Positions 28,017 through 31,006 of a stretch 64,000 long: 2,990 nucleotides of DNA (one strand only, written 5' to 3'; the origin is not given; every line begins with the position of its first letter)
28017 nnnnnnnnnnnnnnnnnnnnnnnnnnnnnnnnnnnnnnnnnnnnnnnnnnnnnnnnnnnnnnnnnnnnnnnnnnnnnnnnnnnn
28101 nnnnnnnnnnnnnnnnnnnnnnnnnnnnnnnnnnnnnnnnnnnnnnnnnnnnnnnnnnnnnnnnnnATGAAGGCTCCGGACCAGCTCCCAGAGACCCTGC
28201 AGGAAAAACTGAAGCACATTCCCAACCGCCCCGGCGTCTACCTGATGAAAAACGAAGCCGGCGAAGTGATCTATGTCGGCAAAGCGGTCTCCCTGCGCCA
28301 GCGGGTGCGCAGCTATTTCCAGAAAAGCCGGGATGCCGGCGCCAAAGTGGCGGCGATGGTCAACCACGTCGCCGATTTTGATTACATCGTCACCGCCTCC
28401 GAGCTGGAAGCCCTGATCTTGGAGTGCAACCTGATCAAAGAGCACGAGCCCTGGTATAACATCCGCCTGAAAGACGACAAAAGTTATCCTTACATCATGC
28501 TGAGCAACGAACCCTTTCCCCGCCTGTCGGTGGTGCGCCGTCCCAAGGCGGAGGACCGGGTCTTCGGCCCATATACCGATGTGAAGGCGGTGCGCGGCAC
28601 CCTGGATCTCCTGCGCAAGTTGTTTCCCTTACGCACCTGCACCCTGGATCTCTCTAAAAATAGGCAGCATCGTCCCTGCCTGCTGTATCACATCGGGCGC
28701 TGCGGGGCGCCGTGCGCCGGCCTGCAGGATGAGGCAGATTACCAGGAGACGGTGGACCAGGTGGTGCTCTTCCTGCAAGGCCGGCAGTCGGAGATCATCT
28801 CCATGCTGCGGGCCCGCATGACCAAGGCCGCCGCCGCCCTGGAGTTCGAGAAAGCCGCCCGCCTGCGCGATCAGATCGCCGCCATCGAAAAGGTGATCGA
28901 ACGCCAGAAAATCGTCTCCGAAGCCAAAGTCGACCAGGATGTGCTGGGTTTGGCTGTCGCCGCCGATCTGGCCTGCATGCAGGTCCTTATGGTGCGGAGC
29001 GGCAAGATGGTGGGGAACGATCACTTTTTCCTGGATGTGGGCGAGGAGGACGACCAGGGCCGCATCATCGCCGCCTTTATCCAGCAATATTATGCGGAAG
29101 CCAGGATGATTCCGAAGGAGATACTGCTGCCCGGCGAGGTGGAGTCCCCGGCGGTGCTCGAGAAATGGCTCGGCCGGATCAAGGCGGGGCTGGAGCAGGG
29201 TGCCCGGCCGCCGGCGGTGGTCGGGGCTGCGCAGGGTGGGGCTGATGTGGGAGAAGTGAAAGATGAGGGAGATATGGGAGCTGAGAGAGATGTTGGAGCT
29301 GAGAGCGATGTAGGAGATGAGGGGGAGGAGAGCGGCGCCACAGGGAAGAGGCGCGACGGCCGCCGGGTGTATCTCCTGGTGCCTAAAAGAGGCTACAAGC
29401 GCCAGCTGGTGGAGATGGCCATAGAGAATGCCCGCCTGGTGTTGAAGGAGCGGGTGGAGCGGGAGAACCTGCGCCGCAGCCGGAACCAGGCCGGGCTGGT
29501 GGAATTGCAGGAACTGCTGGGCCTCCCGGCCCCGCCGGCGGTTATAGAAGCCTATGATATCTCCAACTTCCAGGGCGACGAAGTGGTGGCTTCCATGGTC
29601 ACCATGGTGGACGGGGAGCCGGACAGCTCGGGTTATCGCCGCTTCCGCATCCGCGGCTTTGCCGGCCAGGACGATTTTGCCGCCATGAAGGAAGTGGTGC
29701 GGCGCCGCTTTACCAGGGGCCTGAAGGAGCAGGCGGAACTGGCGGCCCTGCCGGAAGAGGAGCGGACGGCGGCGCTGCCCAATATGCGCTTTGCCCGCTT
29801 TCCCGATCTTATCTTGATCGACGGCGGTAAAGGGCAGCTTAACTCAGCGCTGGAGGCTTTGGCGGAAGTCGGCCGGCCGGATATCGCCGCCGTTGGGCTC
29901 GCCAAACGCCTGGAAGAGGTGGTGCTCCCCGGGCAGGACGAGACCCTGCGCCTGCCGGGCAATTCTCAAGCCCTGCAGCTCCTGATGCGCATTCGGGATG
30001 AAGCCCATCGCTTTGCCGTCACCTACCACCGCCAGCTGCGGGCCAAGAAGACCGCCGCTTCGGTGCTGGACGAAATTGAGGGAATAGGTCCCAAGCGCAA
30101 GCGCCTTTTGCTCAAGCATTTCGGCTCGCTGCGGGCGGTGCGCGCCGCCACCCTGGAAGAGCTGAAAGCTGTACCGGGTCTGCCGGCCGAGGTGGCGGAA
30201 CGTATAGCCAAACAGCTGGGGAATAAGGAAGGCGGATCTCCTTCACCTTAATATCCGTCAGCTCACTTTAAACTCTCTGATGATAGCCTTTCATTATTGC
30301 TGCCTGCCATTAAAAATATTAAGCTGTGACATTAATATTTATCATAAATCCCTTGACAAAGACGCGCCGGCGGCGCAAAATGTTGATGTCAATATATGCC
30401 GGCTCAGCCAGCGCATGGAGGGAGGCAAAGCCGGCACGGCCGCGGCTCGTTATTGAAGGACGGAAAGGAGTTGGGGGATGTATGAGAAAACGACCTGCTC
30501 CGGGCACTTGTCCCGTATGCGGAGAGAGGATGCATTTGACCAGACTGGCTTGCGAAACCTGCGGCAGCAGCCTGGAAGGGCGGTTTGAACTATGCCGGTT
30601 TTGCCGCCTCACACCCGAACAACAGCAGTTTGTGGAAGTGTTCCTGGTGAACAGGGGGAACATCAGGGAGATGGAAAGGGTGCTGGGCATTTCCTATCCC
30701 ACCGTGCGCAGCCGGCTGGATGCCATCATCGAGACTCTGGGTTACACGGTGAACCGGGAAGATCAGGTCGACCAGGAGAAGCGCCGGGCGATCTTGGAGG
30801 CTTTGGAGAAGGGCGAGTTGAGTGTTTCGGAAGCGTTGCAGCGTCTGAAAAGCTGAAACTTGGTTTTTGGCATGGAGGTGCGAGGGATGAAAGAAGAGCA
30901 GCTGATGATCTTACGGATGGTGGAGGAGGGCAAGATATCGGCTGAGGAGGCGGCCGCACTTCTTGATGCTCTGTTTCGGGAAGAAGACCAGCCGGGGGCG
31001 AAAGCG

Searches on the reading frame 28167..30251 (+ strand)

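Call 57: search_protein_families(library=pfam, proteins=[window:28167-30251:+], max_evalue=0.00001)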
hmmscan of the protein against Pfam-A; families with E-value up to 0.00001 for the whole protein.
window:28167-30251:+ (694 aa): 6 families
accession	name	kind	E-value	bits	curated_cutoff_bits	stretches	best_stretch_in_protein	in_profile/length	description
PF08459.17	UvrC_RNaseH_dom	-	1.6e-51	174.8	22.3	1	448-618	1-159/159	UvrC RNAse H endonuclease domain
PF22920.2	UvrC_RNaseH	-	1.9e-32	112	24.3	2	256-337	1-82/116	UvrC Ribonuclease H-like domain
PF14520.12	HHH_5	-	4.5e-11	43.5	27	1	633-684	3-55/57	Helix-hairpin-helix domain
PF02151.25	UVR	-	1.4e-09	37.8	21.5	1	210-242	3-35/36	UvrB/uvrC motif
PF01541.30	GIY-YIG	-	3.1e-09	37.5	22.6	1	22-97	2-77/78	GIY-YIG catalytic domain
PF12826.13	HHH_2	-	3.9e-07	30.6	27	1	637-682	8-53/64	Helix-hairpin-helix motif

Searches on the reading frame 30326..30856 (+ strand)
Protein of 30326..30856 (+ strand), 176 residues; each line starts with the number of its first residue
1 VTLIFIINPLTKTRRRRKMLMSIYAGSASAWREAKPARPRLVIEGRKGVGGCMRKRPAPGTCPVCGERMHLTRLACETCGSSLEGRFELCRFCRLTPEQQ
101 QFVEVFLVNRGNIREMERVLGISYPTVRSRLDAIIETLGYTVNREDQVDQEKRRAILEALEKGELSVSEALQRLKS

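Call 57: search_protein_families(library=pfam, proteins=[window:30326-30856:+], max_evalue=0.00001)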
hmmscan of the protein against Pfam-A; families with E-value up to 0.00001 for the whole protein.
window:30326-30856:+ (176 aa): 3 families
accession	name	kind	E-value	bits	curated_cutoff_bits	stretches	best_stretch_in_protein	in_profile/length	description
PF09862.15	DUF2089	-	7e-25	86.9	33.4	1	95-141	1-47/47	Domain of unknown function (DUF2089)-HTH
PF22747.2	Zn_ribbon_DUF2089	-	3.4e-13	49.9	27.6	1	62-93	1-32/32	DUF2089 zinc ribbon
PF13556.12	HTH_30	-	6.5e-06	26.3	27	0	103-147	5-49/59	PucR C-terminal helix-turn-helix domain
